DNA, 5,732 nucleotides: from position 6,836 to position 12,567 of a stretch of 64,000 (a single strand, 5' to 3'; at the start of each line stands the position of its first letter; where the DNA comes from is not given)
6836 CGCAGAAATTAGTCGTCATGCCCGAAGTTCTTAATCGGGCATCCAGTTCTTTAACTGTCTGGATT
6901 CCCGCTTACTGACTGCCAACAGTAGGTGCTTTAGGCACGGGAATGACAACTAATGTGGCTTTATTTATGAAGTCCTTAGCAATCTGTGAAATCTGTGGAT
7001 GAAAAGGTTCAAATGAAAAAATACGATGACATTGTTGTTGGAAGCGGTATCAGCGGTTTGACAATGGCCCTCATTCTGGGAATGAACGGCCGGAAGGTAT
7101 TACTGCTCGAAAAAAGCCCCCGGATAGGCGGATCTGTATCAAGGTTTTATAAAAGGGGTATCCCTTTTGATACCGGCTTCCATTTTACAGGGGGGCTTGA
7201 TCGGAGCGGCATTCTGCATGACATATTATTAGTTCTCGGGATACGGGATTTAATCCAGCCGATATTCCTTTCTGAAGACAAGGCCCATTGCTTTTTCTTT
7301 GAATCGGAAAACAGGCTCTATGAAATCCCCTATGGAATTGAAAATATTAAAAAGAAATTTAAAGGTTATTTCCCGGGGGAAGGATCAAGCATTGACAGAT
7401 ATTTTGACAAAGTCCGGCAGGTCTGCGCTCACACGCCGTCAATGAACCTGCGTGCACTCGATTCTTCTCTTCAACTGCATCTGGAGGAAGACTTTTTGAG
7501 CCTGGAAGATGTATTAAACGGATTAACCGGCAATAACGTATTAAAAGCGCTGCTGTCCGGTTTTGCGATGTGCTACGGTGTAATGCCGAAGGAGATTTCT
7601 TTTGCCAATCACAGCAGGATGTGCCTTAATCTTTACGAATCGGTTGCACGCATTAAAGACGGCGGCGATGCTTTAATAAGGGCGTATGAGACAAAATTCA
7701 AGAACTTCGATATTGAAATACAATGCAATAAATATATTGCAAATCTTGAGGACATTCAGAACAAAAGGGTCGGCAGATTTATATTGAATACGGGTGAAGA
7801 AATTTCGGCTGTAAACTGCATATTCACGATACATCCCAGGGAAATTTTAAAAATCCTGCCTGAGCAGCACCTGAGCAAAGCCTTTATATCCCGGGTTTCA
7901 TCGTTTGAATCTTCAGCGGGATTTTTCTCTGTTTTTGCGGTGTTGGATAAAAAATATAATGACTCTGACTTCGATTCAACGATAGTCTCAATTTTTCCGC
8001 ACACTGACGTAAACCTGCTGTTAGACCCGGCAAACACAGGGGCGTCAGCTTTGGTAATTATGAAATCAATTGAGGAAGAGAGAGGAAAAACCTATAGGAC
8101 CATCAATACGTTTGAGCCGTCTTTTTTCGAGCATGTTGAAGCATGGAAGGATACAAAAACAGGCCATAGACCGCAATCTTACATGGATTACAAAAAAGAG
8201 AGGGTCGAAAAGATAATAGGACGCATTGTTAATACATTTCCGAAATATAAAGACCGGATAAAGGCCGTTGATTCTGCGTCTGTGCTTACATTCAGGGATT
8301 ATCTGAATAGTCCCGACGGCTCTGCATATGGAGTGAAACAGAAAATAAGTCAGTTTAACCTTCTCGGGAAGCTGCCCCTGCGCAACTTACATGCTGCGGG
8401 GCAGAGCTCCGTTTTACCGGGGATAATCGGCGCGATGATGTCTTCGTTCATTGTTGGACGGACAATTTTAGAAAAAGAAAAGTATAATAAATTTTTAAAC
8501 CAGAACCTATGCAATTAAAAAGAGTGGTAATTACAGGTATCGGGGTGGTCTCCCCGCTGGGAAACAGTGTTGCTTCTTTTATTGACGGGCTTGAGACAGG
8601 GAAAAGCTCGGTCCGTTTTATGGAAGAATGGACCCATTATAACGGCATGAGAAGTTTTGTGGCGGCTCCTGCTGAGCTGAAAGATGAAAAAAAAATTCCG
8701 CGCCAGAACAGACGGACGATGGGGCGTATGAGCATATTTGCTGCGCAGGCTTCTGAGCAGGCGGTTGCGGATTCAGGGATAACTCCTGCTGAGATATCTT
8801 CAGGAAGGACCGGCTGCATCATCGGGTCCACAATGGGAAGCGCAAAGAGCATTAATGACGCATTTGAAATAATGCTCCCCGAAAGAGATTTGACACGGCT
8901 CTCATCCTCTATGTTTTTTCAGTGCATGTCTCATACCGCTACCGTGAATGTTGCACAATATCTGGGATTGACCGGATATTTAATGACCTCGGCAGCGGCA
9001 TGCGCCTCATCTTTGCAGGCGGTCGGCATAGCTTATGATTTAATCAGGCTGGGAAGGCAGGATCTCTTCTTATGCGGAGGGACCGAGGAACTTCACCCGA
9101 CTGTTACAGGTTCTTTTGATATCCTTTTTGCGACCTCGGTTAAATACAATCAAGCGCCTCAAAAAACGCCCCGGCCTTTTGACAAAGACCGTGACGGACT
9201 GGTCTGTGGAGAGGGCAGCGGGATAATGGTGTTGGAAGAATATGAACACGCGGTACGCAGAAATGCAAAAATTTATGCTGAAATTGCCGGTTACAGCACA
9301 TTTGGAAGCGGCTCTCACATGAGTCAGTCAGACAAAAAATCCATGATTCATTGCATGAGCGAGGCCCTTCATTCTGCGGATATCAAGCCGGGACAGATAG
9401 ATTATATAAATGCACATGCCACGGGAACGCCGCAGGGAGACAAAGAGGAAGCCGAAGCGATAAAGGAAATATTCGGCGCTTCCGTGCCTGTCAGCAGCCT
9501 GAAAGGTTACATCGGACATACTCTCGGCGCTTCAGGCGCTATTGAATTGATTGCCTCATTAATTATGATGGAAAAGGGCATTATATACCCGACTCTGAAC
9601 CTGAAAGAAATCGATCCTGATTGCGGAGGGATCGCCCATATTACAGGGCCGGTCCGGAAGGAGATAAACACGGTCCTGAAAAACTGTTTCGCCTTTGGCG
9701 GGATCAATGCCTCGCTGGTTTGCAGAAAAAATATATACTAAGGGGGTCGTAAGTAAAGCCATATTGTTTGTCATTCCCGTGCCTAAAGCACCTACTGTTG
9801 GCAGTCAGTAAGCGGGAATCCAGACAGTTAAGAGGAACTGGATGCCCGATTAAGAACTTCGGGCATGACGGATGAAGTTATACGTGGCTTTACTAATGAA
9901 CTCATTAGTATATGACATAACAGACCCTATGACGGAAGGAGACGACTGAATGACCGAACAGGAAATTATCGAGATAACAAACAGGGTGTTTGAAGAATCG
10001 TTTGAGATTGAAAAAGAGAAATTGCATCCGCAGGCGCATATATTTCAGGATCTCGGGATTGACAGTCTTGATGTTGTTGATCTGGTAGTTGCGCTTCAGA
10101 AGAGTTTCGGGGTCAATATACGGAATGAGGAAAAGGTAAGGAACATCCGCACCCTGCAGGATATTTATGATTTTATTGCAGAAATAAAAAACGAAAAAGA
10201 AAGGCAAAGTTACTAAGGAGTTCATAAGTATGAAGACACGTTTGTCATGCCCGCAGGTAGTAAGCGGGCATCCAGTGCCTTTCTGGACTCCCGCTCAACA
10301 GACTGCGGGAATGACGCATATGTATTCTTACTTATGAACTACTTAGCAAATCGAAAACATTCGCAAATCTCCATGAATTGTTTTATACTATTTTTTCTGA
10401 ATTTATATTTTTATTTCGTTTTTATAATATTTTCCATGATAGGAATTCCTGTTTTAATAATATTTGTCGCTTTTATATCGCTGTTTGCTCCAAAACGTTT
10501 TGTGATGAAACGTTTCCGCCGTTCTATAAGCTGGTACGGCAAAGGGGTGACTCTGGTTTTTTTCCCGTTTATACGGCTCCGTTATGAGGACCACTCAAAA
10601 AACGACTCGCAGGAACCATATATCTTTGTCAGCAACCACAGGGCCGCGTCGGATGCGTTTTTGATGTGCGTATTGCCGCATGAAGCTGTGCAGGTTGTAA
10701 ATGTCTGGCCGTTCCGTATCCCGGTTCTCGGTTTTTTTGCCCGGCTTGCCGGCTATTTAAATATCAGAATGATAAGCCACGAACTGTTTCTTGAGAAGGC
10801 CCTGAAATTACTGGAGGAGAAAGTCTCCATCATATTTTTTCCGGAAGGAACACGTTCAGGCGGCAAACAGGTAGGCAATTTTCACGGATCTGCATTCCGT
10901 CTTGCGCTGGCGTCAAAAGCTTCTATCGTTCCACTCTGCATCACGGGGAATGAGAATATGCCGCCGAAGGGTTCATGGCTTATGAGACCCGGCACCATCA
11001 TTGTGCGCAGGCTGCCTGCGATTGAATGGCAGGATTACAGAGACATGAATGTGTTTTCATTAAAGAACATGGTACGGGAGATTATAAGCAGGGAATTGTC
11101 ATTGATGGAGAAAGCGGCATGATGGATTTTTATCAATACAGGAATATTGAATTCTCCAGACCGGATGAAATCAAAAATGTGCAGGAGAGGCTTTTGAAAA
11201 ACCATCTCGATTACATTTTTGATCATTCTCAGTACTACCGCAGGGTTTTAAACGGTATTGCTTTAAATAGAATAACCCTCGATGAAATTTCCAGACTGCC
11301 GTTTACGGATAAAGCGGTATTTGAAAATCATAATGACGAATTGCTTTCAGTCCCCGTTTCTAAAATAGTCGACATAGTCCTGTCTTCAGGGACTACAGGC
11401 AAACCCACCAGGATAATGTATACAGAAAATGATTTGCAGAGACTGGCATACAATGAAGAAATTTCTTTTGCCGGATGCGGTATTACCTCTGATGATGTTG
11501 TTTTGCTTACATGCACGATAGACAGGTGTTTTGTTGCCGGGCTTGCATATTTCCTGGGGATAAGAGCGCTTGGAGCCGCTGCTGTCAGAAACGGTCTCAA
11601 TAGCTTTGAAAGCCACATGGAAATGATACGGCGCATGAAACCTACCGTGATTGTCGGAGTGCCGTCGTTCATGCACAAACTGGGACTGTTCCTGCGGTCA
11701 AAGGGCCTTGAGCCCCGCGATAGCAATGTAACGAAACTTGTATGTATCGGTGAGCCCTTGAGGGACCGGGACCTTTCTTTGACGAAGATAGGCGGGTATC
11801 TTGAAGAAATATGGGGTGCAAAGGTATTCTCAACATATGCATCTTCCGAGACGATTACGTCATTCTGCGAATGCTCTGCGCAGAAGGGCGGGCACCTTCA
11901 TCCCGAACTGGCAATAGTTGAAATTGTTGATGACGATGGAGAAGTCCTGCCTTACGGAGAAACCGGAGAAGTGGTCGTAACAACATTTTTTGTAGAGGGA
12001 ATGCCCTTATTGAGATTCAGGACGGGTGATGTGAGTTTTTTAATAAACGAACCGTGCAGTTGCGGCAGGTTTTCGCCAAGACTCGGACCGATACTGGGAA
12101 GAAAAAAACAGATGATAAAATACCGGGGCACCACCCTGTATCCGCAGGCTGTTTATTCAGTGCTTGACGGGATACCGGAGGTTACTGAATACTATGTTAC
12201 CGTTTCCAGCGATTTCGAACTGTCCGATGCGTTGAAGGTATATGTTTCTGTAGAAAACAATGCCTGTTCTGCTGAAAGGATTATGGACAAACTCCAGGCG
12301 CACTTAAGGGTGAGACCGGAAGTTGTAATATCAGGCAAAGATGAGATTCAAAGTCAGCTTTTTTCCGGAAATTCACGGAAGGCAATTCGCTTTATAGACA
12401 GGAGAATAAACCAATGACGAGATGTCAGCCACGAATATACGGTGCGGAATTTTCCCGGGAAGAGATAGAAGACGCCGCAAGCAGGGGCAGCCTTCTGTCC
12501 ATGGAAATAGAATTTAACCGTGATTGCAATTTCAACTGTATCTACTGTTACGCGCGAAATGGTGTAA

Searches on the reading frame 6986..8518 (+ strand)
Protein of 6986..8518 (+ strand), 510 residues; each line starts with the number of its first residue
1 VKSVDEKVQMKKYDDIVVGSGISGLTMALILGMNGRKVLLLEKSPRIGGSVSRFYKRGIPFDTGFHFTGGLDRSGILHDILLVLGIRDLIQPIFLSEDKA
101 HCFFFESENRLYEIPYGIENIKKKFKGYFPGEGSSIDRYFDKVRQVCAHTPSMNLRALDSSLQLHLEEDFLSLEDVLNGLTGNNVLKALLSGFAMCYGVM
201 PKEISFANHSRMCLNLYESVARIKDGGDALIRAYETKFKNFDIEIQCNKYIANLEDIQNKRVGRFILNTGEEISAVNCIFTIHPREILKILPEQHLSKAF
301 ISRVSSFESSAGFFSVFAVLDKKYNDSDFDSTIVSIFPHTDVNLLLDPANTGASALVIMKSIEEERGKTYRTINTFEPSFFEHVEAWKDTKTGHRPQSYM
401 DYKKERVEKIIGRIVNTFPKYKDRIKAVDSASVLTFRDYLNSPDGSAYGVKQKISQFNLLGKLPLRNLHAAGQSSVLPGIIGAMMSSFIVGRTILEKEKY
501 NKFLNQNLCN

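Call 7: search_protein_families(library=pfam, proteins=[window:6986-8518:+], max_evalue=0.01)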
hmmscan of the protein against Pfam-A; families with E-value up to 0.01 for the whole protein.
window:6986-8518:+ (510 aa): 9 families
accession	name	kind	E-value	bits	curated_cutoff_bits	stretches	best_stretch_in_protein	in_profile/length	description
PF13450.12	NAD_binding_8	-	2.3e-11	44.2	21.9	1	17-68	1-52/68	NAD(P)-binding Rossmann-like domain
PF01593.30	Amino_oxidase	-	5.1e-09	36.4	19.8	1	22-173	1-133/443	Flavin containing amine oxidoreductase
PF01266.30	DAO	-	4.8e-05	23.5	27.9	1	16-53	3-41/353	FAD dependent oxidoreductase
PF12831.13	FAD_oxidored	-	5.9e-05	23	27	1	16-53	3-40/416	FAD dependent oxidoreductase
PF01946.23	Thi4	-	0.00021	21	26.2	1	4-50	9-56/235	Thi4 family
PF00890.30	FAD_binding_2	-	0.00032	20.5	20.4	1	16-50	3-37/414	FAD binding domain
PF03486.20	HI0933_like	-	0.0018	18.2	50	1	14-48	2-36/244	HI0933-like protein Rossmann domain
PF13738.12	Pyr_redox_3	-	0.004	16.9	30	1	16-64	1-49/305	Pyridine nucleotide-disulphide oxidoreductase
PF07992.20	Pyr_redox_2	-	0.0045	16.9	26.1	0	16-47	146-177/291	Pyridine nucleotide-disulphide oxidoreductase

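Call 69: search_protein_families(library=ncbifam, proteins=[window:6986-8518:+], max_evalue=1e-25)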
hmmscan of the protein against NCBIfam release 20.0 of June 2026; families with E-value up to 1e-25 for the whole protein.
window:6986-8518:+ (510 aa): 1 family
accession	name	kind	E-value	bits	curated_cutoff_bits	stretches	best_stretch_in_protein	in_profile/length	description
TIGR02733.1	desat_CrtD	equivalog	3.3e-28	98.6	549.7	0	228-496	236-490/492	C-3',4' desaturase CrtD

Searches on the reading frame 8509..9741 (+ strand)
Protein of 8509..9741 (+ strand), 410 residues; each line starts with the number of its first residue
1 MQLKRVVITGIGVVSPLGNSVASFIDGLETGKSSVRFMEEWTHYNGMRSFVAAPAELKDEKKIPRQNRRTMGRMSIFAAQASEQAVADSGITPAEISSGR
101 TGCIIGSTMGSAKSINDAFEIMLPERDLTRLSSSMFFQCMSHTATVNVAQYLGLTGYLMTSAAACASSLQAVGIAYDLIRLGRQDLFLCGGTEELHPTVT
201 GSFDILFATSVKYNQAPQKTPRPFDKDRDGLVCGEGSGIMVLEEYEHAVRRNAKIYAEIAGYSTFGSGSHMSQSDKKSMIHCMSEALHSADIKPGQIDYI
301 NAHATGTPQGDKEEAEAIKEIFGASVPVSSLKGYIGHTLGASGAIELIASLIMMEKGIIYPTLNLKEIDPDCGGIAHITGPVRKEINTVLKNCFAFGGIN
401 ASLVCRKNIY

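Call 7: search_protein_families(library=pfam, proteins=[window:8509-9741:+], max_evalue=0.01)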
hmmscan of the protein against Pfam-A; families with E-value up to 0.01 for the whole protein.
window:8509-9741:+ (410 aa): 3 families
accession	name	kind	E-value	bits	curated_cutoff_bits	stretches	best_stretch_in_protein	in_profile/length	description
PF00109.32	ketoacyl-synt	-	1.2e-40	140.1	20.8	1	4-248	2-252/252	Beta-ketoacyl synthase, N-terminal domain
PF02801.28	Ketoacyl-synt_C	-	6.4e-34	116.9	20.8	1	256-365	1-118/119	Beta-ketoacyl synthase, C-terminal domain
PF00108.29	Thiolase_N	-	2.2e-06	27.7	26.4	1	152-195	70-115/260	Thiolase, N-terminal domain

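Call 69: search_protein_families(library=ncbifam, proteins=[window:8509-9741:+], max_evalue=1e-25)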
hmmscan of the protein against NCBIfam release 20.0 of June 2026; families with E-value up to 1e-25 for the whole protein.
window:8509-9741:+ (410 aa): 16 families
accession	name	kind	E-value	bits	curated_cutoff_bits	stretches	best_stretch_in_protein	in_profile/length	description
NF006587.0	PRK09116.1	equivalog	7.4e-134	446.5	470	1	4-407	2-406/408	beta-ketoacyl-ACP synthase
TIGR03150.1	fabF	equivalog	4.3e-107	358.3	493.75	1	4-405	1-406/407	beta-ketoacyl-ACP synthase II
NF005589.0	PRK07314.1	subfamily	1e-105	353.9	387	1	1-407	1-411/413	beta-ketoacyl-ACP synthase II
NF005935.0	PRK07967.1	equivalog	5.7e-105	351.5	630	1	3-407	1-403/406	beta-ketoacyl-ACP synthase I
NF004970.0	PRK06333.1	subfamily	6.2e-95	318.5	525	1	1-407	1-421/424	beta-ketoacyl-ACP synthase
NF006274.0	PRK08439.1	equivalog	1e-75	255.1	621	1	3-407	1-405/406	beta-ketoacyl-ACP synthase II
NF005490.0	PRK07103.1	equivalog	2.1e-69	234.6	445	1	2-407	2-412/414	polyketide beta-ketoacyl:acyl carrier protein synthase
NF006434.0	PRK08722.1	equivalog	7.6e-68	229.2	759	1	1-407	1-413/414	beta-ketoacyl-ACP synthase II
NF004618.0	PRK05952.1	equivalog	8.9e-67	225.6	455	1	5-407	3-382/384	beta-ketoacyl-ACP synthase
NF005076.0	PRK06501.1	equivalog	1.5e-64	218.5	629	1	6-406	13-421/425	beta-ketoacyl-ACP synthase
NF005916.1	PRK07910.1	equivalog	9.8e-63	212.5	560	1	3-404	11-414/418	KasA/KasB family beta-ketoacyl-ACP synthase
NF006618.0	PRK09185.1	subfamily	3.4e-62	210.8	407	1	4-406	3-391/394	beta-ketoacyl-ACP synthase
NF058662.1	cispenta_AmcF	equivalog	2.3e-48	165.1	325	1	6-405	2-367/369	cispentacin biosynthesis acyltransferase subunit AmcF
NF045894.1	PKS_plus_SDR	equivalog_domain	1.1e-31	109.4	1740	1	82-369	98-380/1515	type I polyketide synthase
NF041183.1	Pks2_ls1_myc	equivalog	1.4e-27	95.1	2400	1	80-371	96-378/2086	sulfolipid-1 biosynthesis phthioceranic/hydroxyphthioceranic acid synthase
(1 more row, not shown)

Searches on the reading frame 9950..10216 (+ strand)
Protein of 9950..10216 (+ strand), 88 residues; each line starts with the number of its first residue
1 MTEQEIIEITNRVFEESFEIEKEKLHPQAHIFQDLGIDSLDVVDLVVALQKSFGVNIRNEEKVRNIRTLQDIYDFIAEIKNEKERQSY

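Call 8: search_protein_families(library=pfam, proteins=[window:9950-10216:+], max_evalue=0.01)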
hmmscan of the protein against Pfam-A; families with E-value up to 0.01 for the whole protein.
window:9950-10216:+ (88 aa): 3 families
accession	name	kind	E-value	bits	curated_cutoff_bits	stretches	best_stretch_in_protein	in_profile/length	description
PF00550.31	PP-binding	-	1e-09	38.9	20.8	1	14-76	7-67/67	Phosphopantetheine attachment site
PF23297.2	ACP_SdgA_C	-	4.8e-05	23.8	27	1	6-84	11-88/95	Highly reducing polyketide synthase sdgA, C-terminal ACP domain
PF14573.12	PP-binding_2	-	0.00024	21.7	32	1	33-84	42-92/96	Acyl-carrier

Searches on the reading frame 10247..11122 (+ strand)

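Call 7: search_protein_families(library=pfam, proteins=[window:10247-11122:+], max_evalue=0.01)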
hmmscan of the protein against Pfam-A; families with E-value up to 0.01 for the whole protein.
window:10247-11122:+ (291 aa): 1 family
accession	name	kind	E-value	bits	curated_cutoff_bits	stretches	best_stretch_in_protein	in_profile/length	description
PF01553.26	Acyltransferase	-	1.4e-18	67.4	23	1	114-232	5-131/132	Acyltransferase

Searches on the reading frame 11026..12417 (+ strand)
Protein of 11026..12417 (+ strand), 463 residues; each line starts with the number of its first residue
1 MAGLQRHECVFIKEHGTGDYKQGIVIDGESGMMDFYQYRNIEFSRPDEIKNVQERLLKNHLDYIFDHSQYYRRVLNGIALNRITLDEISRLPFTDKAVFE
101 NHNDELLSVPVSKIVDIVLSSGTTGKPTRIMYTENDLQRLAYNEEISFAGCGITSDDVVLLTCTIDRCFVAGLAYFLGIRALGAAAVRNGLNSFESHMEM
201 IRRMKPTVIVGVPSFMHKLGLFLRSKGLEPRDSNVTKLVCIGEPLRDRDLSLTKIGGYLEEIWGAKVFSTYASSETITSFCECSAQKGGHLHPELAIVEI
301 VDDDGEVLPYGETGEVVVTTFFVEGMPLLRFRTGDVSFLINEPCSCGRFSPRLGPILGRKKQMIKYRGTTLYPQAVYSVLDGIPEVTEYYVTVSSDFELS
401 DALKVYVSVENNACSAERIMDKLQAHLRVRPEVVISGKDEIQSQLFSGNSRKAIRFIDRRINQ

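Call 7: search_protein_families(library=pfam, proteins=[window:11026-12417:+], max_evalue=0.01)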
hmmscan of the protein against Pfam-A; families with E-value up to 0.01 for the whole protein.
window:11026-12417:+ (463 aa): 3 families
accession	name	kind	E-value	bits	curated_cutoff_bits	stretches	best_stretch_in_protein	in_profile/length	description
PF00501.34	AMP-binding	-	5.5e-19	68.7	29.9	1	112-319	162-375/384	AMP-binding enzyme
PF14535.12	AMP-binding_C_2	-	6.2e-09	36.4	25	1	368-460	1-96/96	AMP-binding enzyme C-terminal domain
PF04443.18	LuxE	-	0.0019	17.6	24.9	0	39-139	25-125/391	Acyl-protein synthetase, LuxE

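Call 69: search_protein_families(library=ncbifam, proteins=[window:11026-12417:+], max_evalue=1e-25)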
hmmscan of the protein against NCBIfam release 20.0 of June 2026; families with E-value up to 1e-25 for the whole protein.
window:11026-12417:+ (463 aa): 5 families
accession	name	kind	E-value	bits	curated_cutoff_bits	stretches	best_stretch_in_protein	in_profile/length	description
NF053551.1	FlxY_rubin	equivalog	2.1e-140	468.2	520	1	42-460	2-424/424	flexirubin biosynthesis putative acyl-CoA ligase FlxY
NF041878.1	paak_haloarch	equivalog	1.7e-54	185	700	1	38-432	2-402/427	phenylacetate--CoA ligase PaaK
NF045666.1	DVU1553_fam_AMP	equivalog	4.6e-54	183.7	300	1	45-359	19-330/331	DVU_1553 family AMP-dependent CoA ligase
TIGR02155.1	PA_CoA_ligase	equivalog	3.5e-44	151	646.3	1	46-460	5-422/422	phenylacetate--CoA ligase PaaK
TIGR03335.1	F390_ftsA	equivalog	9.4e-30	103.7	458.7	1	39-433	4-408/445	coenzyme F390 synthetase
